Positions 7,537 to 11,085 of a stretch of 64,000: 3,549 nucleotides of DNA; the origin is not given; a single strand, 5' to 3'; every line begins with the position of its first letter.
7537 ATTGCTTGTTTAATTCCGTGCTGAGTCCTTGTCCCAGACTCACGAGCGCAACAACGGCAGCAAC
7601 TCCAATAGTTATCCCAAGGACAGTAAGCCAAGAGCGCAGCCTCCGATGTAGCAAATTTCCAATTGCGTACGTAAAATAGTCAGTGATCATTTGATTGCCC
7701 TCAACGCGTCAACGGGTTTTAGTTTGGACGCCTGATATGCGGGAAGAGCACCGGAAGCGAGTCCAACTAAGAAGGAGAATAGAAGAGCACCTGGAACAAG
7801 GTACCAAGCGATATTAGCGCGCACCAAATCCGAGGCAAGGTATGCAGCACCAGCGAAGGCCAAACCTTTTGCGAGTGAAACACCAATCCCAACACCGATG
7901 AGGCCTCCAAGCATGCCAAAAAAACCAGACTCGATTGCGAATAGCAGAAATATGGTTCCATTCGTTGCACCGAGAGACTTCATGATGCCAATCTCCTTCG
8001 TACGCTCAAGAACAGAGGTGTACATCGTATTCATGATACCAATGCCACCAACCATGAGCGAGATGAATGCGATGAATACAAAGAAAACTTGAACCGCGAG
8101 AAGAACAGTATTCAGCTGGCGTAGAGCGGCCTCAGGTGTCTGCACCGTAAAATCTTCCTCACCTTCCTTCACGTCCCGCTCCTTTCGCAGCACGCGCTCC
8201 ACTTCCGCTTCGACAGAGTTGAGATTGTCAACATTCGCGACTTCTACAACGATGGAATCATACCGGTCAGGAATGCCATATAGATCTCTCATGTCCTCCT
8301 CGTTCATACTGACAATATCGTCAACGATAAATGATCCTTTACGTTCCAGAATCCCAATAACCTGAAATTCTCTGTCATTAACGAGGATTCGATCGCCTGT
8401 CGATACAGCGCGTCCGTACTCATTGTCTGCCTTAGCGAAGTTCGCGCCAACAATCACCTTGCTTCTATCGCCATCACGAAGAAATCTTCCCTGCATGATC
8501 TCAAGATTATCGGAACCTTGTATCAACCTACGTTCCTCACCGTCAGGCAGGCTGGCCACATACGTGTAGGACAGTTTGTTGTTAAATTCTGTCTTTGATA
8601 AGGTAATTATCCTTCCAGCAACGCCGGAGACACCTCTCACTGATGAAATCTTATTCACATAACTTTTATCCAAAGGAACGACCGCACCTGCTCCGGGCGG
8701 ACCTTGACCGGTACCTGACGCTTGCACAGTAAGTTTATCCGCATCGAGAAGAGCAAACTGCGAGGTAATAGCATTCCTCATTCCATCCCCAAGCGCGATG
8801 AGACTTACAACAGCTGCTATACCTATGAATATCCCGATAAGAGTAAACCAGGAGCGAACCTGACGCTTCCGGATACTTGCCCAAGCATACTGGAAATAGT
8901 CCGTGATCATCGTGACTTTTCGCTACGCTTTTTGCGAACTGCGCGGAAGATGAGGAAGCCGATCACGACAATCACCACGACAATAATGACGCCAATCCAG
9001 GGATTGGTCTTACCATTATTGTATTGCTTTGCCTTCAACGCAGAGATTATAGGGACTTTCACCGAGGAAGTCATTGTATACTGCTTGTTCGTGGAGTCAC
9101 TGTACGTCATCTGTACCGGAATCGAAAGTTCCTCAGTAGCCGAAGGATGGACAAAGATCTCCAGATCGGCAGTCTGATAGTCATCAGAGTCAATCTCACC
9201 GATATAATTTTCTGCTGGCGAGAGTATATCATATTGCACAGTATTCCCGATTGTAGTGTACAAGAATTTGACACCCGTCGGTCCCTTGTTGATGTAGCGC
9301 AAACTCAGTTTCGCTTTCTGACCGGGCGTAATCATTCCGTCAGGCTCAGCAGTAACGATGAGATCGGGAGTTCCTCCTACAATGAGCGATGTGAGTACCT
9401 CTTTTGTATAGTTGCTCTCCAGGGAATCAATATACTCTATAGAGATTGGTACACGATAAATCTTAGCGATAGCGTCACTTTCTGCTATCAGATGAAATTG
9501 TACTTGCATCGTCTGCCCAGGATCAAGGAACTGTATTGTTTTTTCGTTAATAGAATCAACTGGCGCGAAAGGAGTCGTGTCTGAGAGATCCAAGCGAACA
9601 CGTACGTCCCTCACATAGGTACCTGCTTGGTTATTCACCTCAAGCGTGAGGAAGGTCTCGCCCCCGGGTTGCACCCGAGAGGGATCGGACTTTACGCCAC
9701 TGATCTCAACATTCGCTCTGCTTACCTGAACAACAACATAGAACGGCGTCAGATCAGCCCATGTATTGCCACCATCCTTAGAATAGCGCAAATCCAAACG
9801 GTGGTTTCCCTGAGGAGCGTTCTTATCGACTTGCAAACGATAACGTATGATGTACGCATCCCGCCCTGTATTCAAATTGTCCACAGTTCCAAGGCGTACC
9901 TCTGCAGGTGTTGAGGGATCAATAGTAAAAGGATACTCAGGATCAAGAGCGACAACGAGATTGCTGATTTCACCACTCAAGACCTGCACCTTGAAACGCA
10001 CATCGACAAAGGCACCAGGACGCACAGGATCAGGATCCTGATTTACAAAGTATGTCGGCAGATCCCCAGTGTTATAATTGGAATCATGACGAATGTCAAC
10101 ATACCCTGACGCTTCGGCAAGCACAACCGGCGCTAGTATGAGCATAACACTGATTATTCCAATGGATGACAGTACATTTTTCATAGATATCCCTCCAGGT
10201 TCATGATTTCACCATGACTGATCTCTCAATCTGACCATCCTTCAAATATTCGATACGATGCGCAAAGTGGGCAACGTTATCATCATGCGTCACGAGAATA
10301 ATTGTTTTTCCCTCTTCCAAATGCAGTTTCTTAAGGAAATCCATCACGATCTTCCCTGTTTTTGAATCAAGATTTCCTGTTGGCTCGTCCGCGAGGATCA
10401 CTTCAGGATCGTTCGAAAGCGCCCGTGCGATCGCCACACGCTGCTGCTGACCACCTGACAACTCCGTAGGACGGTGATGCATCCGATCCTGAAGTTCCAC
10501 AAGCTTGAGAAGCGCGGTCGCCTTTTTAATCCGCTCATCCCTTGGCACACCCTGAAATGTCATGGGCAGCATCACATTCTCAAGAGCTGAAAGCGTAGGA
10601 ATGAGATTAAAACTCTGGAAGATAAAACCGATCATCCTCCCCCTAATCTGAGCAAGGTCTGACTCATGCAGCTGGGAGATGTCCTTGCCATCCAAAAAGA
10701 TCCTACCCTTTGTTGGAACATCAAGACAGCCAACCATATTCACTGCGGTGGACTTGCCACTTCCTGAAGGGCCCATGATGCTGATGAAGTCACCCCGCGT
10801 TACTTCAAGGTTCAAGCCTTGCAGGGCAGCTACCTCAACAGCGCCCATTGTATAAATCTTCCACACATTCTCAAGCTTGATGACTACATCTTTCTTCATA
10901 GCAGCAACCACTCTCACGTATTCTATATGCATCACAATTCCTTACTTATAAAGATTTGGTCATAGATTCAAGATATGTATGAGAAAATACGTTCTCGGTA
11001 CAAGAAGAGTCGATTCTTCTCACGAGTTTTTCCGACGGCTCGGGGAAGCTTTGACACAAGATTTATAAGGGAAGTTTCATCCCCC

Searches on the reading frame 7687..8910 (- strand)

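Call 6: search_protein_families(library=ncbifam, proteins=[window:7687-8910:-], max_evalue=1)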
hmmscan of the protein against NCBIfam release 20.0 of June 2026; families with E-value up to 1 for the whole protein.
window:7687-8910:- (407 aa): 10 families
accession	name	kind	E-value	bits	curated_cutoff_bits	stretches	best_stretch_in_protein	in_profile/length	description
NF007826.0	PRK10535.1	equivalog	6.2e-36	123.9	966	1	6-403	258-645/648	macrolide ABC transporter ATP-binding protein/permease MacB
TIGR02212.1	lolCE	equivalog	3.7e-20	72.2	362.45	1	8-404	10-409/411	lipoprotein-releasing ABC transporter permease subunit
TIGR03434.1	ADOP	subfamily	1.8e-17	62.8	622.3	1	137-405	543-802/803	ADOP family duplicated permease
NF038347.1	FtsX_Gpos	exception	2e-11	43.8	225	1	217-346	121-240/296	permease-like cell division protein FtsX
NF038346.1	FtsX_actino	exception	2.7e-11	43.4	250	1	255-385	161-296/308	permease-like cell division protein FtsX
TIGR00439.2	FtsX_Gneg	equivalog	2.2e-09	37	255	1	237-390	136-282/292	permease-like cell division protein FtsX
NF008357.0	PRK11146.1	exception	2.5e-07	29.9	439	1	181-401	186-409/414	lipoprotein-releasing ABC transporter permease subunit LolE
NF008076.0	PRK10814.1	exception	7.3e-07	28.5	473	1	285-404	275-397/399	lipoprotein-releasing ABC transporter permease subunit LolC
TIGR02213.1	lolE_release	exception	0.00032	19.7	540.35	1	283-351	275-343/411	lipoprotein-releasing ABC transporter permease subunit LolE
NF041854.1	ABC_perm_YbbP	equivalog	0.14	10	999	1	264-384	231-353/806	putative ABC transporter permease subunit YbbP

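Call 7: search_protein_families(library=pfam, proteins=[window:7687-8910:-], max_evalue=1)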
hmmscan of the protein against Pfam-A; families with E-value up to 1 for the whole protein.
window:7687-8910:- (407 aa): 4 families
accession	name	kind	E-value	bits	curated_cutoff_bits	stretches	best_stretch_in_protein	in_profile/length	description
PF12704.14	MacB_PCD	-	1.7e-25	91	27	1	20-239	1-206/207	MacB-like periplasmic core domain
PF02687.27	FtsX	-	6.4e-21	75.1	25.5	1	279-399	2-120/120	FtsX-like permease C-terminal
PF10997.13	Amj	-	0.018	14.9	27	1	219-325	94-196/253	Alternate to MurJ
PF21085.3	CusS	-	0.72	10.4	24.1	1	27-62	11-46/160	CusS sensor domain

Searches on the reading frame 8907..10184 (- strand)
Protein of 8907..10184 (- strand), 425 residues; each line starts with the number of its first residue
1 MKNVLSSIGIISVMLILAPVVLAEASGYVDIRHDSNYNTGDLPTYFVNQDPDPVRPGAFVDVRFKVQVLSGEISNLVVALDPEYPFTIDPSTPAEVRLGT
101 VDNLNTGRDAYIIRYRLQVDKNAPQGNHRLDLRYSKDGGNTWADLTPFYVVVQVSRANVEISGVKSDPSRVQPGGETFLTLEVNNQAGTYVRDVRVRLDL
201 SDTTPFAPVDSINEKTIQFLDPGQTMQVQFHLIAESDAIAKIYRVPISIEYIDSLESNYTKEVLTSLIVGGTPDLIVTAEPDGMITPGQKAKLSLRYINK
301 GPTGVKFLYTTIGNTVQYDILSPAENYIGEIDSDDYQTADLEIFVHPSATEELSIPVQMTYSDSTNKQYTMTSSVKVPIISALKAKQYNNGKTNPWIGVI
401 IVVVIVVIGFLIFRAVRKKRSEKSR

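Call 6: search_protein_families(library=ncbifam, proteins=[window:8907-10184:-], max_evalue=1)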
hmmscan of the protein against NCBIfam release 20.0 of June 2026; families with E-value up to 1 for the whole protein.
window:8907-10184:- (425 aa): 2 families
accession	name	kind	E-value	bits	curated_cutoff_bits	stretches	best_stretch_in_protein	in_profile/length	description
TIGR04145.2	Firmicu_CTERM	equivalog_domain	0.0018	18.2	50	1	348-419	123-191/191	Firmicu-CTERM sorting domain-containing protein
TIGR01477.1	RIFIN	paralog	0.0093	15.8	176.95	1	367-423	291-346/356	variant surface antigen, rifin family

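Call 7: search_protein_families(library=pfam, proteins=[window:8907-10184:-], max_evalue=1)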
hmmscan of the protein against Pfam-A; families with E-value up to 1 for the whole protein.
window:8907-10184:- (425 aa): 12 families
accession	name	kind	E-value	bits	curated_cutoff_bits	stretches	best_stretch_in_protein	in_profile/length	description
PF23619.1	Ig_VWA7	-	0.00012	22.7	27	0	276-303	3-30/104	VWA7 Ig-like domain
PF10633.15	NPCBM_assoc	-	0.00029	21.4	24.4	1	172-250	2-76/78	NPCBM-associated, NEW3 domain of alpha-galactosidase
PF21471.3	Reelin_subrepeat-B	-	0.0044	17.2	27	1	103-151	31-77/127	Reelin subrepeat B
PF07705.17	CARDB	-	0.0073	16.9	22.7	1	165-235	9-72/101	CARDB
PF18957.6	RibLong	-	0.032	15.5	27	1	341-375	57-92/93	Long Rib domain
PF02009.21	RIFIN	-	0.038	14.3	32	1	386-423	280-317/327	Rifin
PF05399.16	EVI2A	-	0.095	12.7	25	1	344-413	84-152/231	Ectropic viral integration site 2A protein (EVI2A)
PF09402.16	MSC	-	0.098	12.5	29.7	1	354-424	185-249/337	Man1-Src1p-C-terminal domain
PF06159.19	TRAPPC13_N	-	0.11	13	25.3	1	175-228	66-120/159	Trafficking protein particle complex subunit 13, N-terminal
PF03174.19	CHB_HEX_C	-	0.14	12.6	23.6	1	130-166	35-68/76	Chitobiase/beta-hexosaminidase C-terminal domain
PF19516.4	DUF6049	-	0.42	9.6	30.1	0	342-421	623-703/708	Family of unknown function (DUF6049)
PF12669.12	FeoB_associated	-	0.48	11.2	27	0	399-422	4-27/44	FeoB-associated Cys-rich membrane protein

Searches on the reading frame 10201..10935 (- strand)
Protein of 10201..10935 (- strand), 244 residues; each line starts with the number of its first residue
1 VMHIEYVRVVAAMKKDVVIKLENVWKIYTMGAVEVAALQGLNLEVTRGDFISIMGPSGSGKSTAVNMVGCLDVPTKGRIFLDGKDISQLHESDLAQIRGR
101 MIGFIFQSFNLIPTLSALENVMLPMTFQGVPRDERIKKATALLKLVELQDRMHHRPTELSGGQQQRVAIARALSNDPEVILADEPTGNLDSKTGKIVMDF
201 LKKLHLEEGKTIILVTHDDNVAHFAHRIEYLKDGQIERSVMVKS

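Call 6: search_protein_families(library=ncbifam, proteins=[window:10201-10935:-], max_evalue=1)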
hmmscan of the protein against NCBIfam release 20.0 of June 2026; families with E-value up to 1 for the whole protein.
window:10201-10935:- (244 aa): 195 families (the best 25 are shown)
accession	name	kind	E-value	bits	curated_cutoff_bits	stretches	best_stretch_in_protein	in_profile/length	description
NF038007.1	ABC_ATP_DarD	equivalog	8.5e-76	254.2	375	1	19-236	2-218/218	darobactin export ABC transporter ATP-binding protein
TIGR02211.1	LolD_lipo_ex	equivalog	1.2e-69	234.2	307.75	1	18-237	1-220/221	lipoprotein-releasing ABC transporter ATP-binding protein LolD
NF007826.0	PRK10535.1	equivalog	9.5e-69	232.3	966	1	18-238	4-223/648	macrolide ABC transporter ATP-binding protein/permease MacB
NF007879.0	PRK10584.1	equivalog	2.7e-62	210.4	336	1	14-237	2-225/228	putative ABC transporter ATP-binding protein YbbA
TIGR02673.1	FtsE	equivalog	4e-62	209.7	264.85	1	18-234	1-213/214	cell division ATP-binding protein FtsE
TIGR02982.1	heterocyst_DevA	subfamily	6.4e-61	205.7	295.8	1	18-237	1-220/220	ABC exporter ATP-binding subunit, DevA family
NF008639.0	PRK11629.1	equivalog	2.8e-60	203.6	360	1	15-240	3-228/234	lipoprotein-releasing ABC transporter ATP-binding protein LolD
TIGR03608.1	L_ocin_972_ABC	subfamily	2e-58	197.3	254.85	1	22-228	2-203/206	putative bacteriocin export ABC transporter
TIGR01186.1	proV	subfamily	2.8e-58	197.8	326.6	1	37-236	8-208/363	betaine/proline/choline family ABC transporter ATP-binding protein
NF040933.2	ABC_arch_GlcV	equivalog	3.1e-56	190.8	450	1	17-237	1-221/357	glucose ABC transporter ATP-binding protein GlcV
TIGR02315.1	ABC_phnC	equivalog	2.1e-55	187.8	266.1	1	19-236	2-224/243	phosphonate ABC transporter ATP-binding protein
TIGR02314.1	ABC_MetN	equivalog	3.4e-55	187.4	499.7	1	18-235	1-218/343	methionine ABC transporter ATP-binding protein MetN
NF006987.0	PRK09452.1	equivalog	2.5e-50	171.3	482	1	11-238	10-228/378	spermidine/putrescine ABC transporter ATP-binding protein PotA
NF007027.0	PRK09493.1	equivalog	3e-50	170.8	379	1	19-237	2-215/240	glutamine ABC transporter ATP-binding protein GlnQ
TIGR00968.1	3a0106s01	subfamily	4.2e-49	167.2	342.75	1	21-238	3-211/237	sulfate ABC transporter ATP-binding protein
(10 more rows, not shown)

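Call 7: search_protein_families(library=pfam, proteins=[window:10201-10935:-], max_evalue=1)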
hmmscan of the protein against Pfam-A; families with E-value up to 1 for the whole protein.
window:10201-10935:- (244 aa): 14 families
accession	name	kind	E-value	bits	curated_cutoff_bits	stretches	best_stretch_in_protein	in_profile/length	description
PF00005.33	ABC_tran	-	1.6e-33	116.7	25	1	38-186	1-136/137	ABC transporter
PF02463.25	SMC_N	-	0.00031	20.7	40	1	151-228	129-208/220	RecF/RecN/SMC N terminal domain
PF13304.12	AAA_21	-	0.00083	19.9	27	1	156-221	235-302/304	AAA domain, putative AbiEii toxin, Type IV TA system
PF13555.12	AAA_29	-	0.0027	17.9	27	1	43-66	17-40/61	P-loop containing region of AAA domain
PF03266.21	NTPase_1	-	0.0074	16.6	23.9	0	168-236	88-152/168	NTPase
PF25199.1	nSTAND_NTPase5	-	0.017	15.4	34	1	44-70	37-63/145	Novel STAND NTPase 5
PF13401.12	AAA_22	-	0.024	15.4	27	1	49-68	6-25/130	AAA domain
PF13191.12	AAA_16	-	0.04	14.8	32.6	1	35-84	9-59/167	AAA ATPase domain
PF03193.22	RsgA_GTPase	-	0.042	14.1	30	1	26-67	85-125/174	RsgA GTPase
PF20720.3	nSTAND3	-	0.096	12.8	27.2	1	49-68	18-37/155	Novel STAND NTPase 3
PF02534.20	T4SS-DNA_transf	-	0.13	11.5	20.1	1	42-71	36-67/468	Type IV secretory system Conjugative DNA transfer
PF03215.21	Rad17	-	0.18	12.1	23.8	1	37-68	34-65/186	Rad17 P-loop domain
PF13238.12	AAA_18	-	0.19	12.6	29.4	0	51-64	1-14/128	AAA domain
PF20703.3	nSTAND1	-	0.22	11.5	27.1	1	43-65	28-50/379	Novel STAND NTPase 1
